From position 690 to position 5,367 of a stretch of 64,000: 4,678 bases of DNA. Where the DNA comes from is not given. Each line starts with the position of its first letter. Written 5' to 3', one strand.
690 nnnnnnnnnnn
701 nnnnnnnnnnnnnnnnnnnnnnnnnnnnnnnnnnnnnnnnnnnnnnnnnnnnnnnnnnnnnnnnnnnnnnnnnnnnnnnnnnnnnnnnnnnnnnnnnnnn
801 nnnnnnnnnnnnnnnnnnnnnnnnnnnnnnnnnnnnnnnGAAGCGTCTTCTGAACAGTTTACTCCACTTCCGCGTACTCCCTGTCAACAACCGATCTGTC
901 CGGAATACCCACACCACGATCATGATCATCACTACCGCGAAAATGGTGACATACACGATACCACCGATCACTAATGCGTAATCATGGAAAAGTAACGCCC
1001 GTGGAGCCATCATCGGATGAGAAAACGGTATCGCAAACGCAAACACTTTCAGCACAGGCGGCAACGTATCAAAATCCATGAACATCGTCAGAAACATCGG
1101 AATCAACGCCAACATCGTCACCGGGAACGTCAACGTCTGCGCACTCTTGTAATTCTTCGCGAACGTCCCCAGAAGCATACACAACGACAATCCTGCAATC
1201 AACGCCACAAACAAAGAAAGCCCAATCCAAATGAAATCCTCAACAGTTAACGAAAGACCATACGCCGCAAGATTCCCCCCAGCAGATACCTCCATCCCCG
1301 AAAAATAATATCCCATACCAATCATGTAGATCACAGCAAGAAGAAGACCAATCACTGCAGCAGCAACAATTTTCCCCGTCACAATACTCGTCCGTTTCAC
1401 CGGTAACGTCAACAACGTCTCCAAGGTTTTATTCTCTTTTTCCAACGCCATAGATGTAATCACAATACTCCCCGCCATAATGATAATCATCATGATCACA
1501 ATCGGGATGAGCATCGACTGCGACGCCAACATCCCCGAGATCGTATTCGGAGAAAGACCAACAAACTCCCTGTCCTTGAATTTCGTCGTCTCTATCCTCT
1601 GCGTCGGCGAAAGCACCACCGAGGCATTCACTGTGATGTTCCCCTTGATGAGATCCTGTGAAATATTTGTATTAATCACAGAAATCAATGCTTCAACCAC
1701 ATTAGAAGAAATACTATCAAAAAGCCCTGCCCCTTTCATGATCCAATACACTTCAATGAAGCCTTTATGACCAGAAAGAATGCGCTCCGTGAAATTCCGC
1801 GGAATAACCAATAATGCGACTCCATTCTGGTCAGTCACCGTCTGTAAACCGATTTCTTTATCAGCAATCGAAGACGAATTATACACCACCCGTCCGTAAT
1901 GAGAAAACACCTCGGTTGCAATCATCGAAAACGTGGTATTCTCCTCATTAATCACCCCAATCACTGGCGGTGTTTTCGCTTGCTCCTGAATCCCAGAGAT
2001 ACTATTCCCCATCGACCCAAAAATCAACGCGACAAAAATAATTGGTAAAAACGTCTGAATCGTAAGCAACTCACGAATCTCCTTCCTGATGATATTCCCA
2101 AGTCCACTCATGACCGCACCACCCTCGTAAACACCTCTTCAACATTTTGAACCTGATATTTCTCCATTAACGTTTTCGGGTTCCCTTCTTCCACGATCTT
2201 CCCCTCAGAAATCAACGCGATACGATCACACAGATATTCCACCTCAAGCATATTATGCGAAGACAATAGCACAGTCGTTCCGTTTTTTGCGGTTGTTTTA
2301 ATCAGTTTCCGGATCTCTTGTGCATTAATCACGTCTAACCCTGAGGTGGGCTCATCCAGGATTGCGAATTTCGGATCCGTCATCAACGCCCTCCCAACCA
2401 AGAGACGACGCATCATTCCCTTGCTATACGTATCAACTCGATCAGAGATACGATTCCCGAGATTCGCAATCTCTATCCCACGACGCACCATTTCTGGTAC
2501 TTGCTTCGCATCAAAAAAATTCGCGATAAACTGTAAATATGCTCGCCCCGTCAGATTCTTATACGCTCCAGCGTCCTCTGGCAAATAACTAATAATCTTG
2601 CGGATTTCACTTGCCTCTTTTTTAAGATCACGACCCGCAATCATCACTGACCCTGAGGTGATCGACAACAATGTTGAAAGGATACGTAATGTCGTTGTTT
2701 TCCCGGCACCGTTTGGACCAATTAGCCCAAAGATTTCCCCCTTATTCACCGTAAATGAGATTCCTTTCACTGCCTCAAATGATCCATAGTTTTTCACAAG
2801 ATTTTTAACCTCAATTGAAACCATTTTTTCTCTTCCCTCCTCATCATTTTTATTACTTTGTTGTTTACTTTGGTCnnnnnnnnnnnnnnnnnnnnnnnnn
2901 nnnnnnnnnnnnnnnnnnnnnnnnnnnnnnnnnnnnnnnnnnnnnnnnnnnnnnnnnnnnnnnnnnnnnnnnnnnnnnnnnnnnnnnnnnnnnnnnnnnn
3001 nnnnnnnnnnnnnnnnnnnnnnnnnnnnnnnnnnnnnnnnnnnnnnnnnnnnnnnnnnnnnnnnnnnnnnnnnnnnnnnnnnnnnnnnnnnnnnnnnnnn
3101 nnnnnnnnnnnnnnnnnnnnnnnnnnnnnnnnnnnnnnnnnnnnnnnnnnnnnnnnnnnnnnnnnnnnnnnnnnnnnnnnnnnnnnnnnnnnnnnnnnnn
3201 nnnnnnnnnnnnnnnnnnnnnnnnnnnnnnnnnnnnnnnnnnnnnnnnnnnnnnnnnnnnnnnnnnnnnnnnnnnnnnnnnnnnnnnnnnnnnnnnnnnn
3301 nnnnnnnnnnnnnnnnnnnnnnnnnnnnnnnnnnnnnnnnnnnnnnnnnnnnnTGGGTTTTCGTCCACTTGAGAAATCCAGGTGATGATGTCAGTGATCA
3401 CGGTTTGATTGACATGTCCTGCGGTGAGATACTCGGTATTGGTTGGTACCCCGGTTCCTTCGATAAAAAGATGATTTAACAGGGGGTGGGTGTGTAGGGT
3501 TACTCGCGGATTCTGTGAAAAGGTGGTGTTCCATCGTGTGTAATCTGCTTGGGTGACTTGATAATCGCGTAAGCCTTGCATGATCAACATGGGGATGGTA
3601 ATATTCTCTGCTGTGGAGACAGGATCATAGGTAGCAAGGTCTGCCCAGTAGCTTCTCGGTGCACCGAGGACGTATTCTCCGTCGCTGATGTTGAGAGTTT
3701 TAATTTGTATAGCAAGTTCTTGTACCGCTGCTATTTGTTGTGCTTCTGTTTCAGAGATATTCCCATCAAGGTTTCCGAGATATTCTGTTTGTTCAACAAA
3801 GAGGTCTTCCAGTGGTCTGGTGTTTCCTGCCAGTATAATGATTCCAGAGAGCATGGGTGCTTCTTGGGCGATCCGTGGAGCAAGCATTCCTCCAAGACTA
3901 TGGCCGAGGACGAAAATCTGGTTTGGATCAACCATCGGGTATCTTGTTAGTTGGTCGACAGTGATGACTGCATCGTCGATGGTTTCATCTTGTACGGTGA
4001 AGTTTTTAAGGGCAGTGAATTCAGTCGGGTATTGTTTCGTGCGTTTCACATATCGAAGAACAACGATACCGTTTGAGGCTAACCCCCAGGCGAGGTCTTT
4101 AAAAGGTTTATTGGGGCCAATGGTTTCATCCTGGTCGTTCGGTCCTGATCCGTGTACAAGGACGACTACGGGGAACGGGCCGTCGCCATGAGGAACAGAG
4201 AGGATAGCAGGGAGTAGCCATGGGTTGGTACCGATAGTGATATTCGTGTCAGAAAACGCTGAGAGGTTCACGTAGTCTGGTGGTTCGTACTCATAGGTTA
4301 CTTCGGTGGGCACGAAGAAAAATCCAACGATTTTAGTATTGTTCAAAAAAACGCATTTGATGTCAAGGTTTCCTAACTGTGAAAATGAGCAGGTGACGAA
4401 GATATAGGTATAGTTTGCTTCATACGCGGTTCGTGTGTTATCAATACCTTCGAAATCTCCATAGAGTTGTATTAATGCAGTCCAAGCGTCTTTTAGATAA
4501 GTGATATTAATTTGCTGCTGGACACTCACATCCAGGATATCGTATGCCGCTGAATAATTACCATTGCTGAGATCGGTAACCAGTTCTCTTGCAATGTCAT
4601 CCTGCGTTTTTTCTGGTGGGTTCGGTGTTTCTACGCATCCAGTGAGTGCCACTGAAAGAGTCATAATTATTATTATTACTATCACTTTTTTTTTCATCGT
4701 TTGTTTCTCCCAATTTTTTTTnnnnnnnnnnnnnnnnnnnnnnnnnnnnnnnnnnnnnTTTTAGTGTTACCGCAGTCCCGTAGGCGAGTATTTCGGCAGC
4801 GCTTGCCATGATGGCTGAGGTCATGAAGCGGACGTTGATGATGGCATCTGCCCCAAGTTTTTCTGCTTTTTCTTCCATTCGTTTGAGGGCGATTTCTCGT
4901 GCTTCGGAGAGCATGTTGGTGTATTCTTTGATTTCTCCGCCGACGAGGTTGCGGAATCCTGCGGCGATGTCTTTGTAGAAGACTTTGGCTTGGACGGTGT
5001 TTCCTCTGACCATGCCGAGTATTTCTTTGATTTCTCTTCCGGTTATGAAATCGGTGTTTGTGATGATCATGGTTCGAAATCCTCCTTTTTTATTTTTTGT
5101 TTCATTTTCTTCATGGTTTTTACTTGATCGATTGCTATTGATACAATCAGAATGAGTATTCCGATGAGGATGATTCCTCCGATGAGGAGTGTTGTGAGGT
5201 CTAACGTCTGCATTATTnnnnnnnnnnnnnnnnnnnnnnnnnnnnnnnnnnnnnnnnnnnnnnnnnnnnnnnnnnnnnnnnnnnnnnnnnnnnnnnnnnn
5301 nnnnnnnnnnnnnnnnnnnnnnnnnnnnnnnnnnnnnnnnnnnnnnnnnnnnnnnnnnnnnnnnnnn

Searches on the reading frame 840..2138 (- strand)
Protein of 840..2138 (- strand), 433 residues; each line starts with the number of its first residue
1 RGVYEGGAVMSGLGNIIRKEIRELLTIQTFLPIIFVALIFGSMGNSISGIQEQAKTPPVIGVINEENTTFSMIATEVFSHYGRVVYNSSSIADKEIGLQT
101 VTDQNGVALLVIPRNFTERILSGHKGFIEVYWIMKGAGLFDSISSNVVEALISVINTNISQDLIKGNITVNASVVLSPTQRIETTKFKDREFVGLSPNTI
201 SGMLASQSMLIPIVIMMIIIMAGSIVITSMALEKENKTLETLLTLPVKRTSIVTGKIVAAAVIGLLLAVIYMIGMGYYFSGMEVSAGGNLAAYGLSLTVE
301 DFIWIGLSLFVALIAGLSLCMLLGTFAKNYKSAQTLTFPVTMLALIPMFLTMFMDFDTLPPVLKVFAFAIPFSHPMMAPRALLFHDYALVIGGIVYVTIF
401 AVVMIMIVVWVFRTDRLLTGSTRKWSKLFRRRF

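Call 14: search_protein_families(library=pfam, proteins=[window:840-2138:-])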
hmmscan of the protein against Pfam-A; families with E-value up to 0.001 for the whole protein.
window:840-2138:- (433 aa): 4 families
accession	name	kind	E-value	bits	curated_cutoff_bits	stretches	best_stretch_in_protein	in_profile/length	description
PF12698.13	ABC2_membrane_3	-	3.1e-38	132.2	31.6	1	24-409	3-346/347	ABC-2 family transporter protein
PF12679.13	ABC2_membrane_2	-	1.3e-16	61.2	27.2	1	15-414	2-280/283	ABC-2 family transporter protein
PF01061.29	ABC2_membrane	-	2.1e-16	60.6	26.9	1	206-384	46-211/211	ABC-2 type transporter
PF12730.13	ABC2_membrane_4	-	1.6e-06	28.7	27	1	213-338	55-173/179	ABC-2 family transporter protein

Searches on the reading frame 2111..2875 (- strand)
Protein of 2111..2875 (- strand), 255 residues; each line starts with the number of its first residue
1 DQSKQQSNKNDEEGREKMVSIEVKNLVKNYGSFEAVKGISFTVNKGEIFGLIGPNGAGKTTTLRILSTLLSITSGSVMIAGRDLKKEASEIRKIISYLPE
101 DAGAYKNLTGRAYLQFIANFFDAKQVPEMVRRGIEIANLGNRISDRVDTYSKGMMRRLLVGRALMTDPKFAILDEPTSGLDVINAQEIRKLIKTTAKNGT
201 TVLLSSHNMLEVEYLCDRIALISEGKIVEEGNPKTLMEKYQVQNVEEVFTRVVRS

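Call 36: search_protein_families(library=pfam, proteins=[window:2111-2875:-])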
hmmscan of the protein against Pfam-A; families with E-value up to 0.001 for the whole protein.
window:2111-2875:- (255 aa): 5 families
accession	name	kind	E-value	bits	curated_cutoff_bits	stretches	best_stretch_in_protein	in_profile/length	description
PF00005.33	ABC_tran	-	3.6e-29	102.5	25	1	37-178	2-137/137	ABC transporter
PF13304.12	AAA_21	-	4.1e-13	50.5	27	2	100-212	158-303/304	AAA domain, putative AbiEii toxin, Type IV TA system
PF13476.12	AAA_23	-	3.6e-05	24.9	27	1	27-70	4-43/201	AAA domain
PF13175.12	AAA_15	-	5.6e-05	23.4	32.1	1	27-88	8-69/374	AAA ATPase domain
PF02463.25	SMC_N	-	0.00035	20.5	40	0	46-74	24-52/220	RecF/RecN/SMC N terminal domain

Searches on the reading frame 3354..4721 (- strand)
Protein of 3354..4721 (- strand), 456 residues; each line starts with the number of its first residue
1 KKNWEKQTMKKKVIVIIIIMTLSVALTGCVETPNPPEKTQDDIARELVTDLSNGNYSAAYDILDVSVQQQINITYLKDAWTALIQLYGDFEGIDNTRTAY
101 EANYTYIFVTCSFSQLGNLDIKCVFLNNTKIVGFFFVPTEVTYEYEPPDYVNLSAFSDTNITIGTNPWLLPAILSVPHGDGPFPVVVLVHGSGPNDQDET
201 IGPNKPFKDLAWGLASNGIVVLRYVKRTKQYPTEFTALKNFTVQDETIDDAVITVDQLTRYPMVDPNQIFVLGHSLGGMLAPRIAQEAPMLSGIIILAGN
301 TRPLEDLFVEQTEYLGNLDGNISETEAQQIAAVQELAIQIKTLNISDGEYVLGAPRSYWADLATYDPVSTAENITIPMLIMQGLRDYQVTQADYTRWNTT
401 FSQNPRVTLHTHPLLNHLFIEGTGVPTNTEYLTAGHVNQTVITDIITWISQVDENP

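Call 14: search_protein_families(library=pfam, proteins=[window:3354-4721:-])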
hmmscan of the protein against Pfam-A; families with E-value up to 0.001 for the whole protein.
window:3354-4721:- (456 aa): 8 families
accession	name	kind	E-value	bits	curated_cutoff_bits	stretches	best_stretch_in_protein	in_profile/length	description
PF13026.12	DUF3887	-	1.9e-13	51.3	31.8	1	44-134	1-91/91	Protein of unknown function (DUF3887)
PF00326.27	Peptidase_S9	-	3e-09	37.1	22.6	1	222-290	19-87/213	Prolyl oligopeptidase family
PF01738.24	DLH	-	1.9e-07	31.3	21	0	172-303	3-133/217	Dienelactone hydrolase family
PF12146.15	Hydrolase_4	-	2.8e-07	30.5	27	1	245-417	56-232/239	Serine aminopeptidase, S33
PF07819.20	PGAP1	-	2.8e-05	24.4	24.3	1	228-284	50-108/233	PGAP1-like alpha/beta domain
PF12697.13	Abhydrolase_6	-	5.2e-05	24.5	26.3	1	186-303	1-98/217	Alpha/beta hydrolase family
PF20434.5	BD-FAE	-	9e-05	22.5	26.8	1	178-390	8-204/215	BD-FAE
PF12695.13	Abhydrolase_5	-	0.00025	21.3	27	0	267-302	57-92/164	Alpha/beta hydrolase family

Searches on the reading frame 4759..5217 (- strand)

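Call 14: search_protein_families(library=pfam, proteins=[window:4759-5217:-])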
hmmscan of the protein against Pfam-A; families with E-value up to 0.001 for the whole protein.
window:4759-5217:- (153 aa): 1 family
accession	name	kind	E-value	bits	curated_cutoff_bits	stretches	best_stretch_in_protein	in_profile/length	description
PF01906.23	YbjQ_1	-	2e-38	131.6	23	1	50-151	1-102/103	Putative heavy-metal-binding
